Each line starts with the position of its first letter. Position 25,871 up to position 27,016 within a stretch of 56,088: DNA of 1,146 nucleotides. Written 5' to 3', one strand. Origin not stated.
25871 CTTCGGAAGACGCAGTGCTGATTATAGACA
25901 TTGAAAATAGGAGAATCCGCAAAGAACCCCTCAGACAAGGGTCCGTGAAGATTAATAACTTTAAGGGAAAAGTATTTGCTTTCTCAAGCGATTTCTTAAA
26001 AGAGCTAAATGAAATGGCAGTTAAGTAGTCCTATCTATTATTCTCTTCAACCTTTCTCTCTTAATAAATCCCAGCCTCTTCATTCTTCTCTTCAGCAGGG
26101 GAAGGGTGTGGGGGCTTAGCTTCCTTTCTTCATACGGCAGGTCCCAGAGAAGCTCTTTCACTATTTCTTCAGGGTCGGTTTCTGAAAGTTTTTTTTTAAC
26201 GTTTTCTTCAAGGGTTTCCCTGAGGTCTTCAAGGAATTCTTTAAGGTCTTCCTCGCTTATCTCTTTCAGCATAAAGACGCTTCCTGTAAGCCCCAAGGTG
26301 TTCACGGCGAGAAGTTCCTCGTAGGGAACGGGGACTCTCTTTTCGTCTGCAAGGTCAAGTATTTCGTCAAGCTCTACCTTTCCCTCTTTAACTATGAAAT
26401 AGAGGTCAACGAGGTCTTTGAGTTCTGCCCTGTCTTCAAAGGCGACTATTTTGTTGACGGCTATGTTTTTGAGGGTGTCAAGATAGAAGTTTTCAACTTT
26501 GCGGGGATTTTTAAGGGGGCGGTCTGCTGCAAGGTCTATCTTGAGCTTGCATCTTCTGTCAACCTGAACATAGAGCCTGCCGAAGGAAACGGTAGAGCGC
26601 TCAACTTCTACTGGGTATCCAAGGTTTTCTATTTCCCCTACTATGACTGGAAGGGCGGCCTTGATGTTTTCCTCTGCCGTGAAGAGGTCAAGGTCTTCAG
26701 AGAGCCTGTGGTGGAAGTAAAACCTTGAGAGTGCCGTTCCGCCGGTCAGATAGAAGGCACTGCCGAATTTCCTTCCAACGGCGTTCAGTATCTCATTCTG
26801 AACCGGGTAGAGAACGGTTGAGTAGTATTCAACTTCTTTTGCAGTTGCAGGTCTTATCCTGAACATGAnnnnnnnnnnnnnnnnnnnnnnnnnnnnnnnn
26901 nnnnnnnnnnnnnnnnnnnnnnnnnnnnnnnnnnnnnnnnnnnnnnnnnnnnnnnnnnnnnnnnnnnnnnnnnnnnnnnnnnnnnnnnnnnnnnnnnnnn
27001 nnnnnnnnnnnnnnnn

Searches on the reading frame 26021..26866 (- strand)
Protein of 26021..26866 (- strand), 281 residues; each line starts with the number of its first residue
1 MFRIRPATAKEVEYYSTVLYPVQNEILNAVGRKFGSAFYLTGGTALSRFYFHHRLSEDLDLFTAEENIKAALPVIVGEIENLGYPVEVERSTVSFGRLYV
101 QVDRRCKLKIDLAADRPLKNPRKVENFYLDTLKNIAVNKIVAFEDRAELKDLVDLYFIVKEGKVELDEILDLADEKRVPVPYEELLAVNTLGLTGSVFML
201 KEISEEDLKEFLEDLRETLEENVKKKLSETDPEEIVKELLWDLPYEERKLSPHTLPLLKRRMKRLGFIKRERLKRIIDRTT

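Call 36: search_protein_families(library=pfam, proteins=[window:26021-26866:-], max_evalue=0.001)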
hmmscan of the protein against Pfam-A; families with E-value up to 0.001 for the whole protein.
window:26021-26866:- (281 aa): 1 family
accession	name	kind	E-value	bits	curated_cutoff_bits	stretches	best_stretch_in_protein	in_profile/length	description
PF08843.17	AbiEii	-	1.2e-17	65.1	22.5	1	32-221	9-229/238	Nucleotidyl transferase AbiEii toxin, Type IV TA system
